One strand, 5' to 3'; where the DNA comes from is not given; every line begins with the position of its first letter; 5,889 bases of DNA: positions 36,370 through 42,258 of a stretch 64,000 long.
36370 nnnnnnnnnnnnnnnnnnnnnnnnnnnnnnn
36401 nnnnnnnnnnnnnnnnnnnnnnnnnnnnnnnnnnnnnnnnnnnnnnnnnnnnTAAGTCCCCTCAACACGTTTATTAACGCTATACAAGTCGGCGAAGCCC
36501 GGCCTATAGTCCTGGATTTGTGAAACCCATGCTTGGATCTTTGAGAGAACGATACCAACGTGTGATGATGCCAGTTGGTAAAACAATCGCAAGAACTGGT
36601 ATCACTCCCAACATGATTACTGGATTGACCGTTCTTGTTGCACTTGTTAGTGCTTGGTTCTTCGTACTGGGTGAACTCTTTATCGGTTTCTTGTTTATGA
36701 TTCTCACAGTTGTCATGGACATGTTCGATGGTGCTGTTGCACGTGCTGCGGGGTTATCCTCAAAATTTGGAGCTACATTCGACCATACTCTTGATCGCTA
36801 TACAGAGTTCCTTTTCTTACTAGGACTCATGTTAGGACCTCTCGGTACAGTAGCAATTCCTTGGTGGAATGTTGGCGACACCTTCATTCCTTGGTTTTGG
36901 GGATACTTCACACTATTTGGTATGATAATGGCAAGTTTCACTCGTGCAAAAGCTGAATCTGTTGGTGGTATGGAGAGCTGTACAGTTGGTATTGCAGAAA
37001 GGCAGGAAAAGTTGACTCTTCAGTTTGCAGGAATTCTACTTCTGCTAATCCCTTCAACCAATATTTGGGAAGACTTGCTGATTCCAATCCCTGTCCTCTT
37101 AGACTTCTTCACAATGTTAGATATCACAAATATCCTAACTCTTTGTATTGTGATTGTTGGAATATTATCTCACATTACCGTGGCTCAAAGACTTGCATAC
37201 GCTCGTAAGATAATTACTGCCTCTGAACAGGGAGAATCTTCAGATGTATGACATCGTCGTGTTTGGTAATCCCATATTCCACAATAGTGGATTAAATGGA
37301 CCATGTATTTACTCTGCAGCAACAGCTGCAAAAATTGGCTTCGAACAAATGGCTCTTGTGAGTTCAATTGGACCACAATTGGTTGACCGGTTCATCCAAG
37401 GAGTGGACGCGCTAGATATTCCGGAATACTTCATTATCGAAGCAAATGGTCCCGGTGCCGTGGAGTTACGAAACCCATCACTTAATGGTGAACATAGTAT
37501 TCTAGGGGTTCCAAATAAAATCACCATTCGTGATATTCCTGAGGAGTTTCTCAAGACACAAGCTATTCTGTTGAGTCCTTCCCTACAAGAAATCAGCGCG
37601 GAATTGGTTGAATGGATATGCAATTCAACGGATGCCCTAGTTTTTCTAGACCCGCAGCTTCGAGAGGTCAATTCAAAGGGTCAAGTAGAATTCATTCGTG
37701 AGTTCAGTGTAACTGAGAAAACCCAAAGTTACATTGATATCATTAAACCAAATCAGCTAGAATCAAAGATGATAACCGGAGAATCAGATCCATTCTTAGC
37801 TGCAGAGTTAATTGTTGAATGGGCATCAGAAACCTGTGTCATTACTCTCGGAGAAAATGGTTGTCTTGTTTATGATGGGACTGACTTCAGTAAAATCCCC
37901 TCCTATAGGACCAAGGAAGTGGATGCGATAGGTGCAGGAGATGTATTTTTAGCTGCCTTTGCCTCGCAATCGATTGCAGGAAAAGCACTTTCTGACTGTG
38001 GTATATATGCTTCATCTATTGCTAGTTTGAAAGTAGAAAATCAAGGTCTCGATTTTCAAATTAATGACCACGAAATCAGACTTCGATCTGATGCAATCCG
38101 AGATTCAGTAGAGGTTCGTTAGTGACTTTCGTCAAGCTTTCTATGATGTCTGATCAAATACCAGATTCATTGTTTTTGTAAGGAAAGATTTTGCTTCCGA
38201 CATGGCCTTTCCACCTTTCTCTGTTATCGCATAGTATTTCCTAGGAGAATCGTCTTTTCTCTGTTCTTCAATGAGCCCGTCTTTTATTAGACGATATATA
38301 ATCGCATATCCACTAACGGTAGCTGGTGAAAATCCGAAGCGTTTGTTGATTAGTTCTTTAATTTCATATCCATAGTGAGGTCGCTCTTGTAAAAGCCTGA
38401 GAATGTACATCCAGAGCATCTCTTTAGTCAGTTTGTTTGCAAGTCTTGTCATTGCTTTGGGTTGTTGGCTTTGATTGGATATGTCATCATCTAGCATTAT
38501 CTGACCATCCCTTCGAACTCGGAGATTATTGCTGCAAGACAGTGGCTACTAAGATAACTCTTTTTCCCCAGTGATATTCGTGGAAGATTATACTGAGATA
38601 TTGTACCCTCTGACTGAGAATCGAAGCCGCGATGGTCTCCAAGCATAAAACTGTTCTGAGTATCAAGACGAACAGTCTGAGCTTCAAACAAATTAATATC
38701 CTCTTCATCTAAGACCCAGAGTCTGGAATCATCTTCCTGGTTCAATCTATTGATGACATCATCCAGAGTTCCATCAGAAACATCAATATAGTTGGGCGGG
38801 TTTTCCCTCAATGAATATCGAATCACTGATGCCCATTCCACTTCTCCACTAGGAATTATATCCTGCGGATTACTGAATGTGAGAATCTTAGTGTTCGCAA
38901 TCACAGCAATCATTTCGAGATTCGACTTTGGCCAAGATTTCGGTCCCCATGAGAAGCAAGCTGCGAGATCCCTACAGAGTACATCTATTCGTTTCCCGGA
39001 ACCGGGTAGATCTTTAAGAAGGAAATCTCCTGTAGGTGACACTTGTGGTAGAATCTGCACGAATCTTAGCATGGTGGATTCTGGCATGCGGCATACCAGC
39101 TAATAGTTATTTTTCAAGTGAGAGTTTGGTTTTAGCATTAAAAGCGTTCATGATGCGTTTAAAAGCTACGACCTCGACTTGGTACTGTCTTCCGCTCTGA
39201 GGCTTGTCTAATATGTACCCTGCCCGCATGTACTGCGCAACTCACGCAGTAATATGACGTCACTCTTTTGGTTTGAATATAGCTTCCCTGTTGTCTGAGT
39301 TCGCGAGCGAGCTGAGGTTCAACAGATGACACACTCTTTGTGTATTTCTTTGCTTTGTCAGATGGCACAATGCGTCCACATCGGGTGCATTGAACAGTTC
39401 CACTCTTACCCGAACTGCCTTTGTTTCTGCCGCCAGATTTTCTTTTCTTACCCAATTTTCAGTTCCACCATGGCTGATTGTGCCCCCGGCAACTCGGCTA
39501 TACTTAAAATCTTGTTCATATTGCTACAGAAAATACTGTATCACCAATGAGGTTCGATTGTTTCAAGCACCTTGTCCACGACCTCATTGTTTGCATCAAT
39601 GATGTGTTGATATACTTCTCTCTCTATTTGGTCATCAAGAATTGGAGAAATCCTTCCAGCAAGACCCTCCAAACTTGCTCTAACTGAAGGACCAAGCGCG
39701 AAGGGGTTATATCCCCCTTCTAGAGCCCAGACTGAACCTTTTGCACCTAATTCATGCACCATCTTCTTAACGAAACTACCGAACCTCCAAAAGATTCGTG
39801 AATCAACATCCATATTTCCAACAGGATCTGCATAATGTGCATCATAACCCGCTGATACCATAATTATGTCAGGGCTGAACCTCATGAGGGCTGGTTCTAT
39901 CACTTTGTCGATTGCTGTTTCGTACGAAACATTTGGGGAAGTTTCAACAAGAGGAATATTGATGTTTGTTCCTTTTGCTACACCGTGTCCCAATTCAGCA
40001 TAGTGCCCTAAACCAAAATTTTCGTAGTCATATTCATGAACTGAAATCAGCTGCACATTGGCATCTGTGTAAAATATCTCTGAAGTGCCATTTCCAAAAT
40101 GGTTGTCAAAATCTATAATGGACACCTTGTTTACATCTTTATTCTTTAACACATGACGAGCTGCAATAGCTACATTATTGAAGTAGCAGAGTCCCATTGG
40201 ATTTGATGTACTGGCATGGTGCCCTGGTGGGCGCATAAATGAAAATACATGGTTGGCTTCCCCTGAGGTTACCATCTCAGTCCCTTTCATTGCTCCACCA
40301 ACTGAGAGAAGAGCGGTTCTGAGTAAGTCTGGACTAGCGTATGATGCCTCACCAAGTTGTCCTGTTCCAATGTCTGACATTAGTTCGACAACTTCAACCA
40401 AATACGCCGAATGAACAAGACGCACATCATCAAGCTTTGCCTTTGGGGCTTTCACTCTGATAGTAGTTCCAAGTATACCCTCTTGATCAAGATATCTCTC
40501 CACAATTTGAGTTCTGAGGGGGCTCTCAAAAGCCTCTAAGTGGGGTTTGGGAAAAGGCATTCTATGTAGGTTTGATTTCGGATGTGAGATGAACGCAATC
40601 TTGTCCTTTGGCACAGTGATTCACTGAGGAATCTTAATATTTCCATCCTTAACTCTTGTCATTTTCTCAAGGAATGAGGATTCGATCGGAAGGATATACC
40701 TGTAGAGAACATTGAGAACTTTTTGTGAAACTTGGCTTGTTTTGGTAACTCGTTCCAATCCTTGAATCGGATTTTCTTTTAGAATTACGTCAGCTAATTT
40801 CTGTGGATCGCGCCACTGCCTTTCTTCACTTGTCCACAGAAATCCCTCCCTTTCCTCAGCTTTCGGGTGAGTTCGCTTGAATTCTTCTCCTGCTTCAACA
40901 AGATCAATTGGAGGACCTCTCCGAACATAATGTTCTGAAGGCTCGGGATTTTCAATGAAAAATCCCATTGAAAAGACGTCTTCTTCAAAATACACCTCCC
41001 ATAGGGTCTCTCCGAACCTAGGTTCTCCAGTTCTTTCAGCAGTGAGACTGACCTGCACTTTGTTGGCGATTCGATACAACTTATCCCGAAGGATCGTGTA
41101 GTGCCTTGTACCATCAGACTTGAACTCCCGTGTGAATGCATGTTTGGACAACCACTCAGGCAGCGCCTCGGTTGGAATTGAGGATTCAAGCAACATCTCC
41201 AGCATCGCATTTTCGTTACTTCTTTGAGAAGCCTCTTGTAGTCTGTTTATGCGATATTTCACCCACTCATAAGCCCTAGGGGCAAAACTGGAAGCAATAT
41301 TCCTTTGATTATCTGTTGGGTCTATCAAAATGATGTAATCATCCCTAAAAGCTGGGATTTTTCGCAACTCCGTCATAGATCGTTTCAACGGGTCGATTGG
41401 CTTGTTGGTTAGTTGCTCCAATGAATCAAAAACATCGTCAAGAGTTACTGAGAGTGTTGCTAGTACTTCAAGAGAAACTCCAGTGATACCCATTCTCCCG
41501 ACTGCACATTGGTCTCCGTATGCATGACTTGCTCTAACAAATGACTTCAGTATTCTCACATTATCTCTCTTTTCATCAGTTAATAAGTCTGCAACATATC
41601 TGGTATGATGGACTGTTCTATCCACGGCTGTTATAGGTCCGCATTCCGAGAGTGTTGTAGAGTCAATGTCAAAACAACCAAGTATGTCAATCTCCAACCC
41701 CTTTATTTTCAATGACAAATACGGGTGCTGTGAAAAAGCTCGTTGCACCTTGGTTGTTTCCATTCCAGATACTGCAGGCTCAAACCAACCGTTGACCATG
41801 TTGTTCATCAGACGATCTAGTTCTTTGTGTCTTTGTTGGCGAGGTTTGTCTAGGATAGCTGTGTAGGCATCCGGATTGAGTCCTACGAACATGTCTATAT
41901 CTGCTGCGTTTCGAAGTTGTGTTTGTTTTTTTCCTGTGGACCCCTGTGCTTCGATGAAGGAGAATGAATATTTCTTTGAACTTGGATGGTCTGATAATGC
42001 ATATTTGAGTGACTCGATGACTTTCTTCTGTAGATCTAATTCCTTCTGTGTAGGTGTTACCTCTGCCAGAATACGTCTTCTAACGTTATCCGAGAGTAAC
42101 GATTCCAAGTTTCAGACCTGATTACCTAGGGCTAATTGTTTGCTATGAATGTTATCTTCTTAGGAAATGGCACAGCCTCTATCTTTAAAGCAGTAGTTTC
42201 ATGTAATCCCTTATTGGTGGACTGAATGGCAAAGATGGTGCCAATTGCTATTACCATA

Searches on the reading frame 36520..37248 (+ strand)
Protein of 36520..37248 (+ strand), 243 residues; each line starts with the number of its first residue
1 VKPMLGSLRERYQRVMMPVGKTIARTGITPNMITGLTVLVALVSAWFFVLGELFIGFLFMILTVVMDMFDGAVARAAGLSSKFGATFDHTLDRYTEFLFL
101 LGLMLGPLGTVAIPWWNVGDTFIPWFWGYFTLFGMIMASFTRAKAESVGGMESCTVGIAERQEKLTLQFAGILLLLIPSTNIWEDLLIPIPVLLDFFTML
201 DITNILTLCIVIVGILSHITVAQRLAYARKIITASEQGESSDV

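Call 38: search_protein_families(library=pfam, proteins=[window:36520-37248:+], max_evalue=0.00001)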
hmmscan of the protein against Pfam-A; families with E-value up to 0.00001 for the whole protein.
window:36520-37248:+ (243 aa): 1 family
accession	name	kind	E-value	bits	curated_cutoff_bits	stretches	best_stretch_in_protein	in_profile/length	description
PF01066.26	CDP-OH_P_transf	-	3.2e-13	50.8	22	1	29-190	3-145/152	CDP-alcohol phosphatidyltransferase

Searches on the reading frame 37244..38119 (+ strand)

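Call 38: search_protein_families(library=pfam, proteins=[window:37244-38119:+], max_evalue=0.00001)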
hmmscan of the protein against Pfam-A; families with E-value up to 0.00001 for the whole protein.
window:37244-38119:+ (292 aa): 1 family
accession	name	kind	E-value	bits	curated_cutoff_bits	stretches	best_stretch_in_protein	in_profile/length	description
PF00294.29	PfkB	-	7.6e-25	88.3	25.8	1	27-270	45-296/302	pfkB family carbohydrate kinase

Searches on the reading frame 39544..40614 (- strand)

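Call 35: search_protein_families(library=pfam, proteins=[window:39544-40614:-], max_evalue=0.00001)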
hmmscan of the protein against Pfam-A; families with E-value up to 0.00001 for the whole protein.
window:39544-40614:- (357 aa): 1 family
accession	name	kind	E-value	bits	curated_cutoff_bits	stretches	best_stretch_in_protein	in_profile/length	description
PF00850.24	Hist_deacetyl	-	1.3e-71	241.8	27.9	1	30-317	3-297/298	Histone deacetylase domain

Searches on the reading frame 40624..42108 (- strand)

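Call 35: search_protein_families(library=pfam, proteins=[window:40624-42108:-], max_evalue=0.00001)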
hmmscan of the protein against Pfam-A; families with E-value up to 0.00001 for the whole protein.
window:40624-42108:- (495 aa): 1 family
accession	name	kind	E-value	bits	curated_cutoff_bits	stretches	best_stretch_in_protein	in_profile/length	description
PF09249.16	tRNA_NucTransf2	-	3.2e-09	37.4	27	1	182-281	1-94/113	tRNA nucleotidyltransferase, second domain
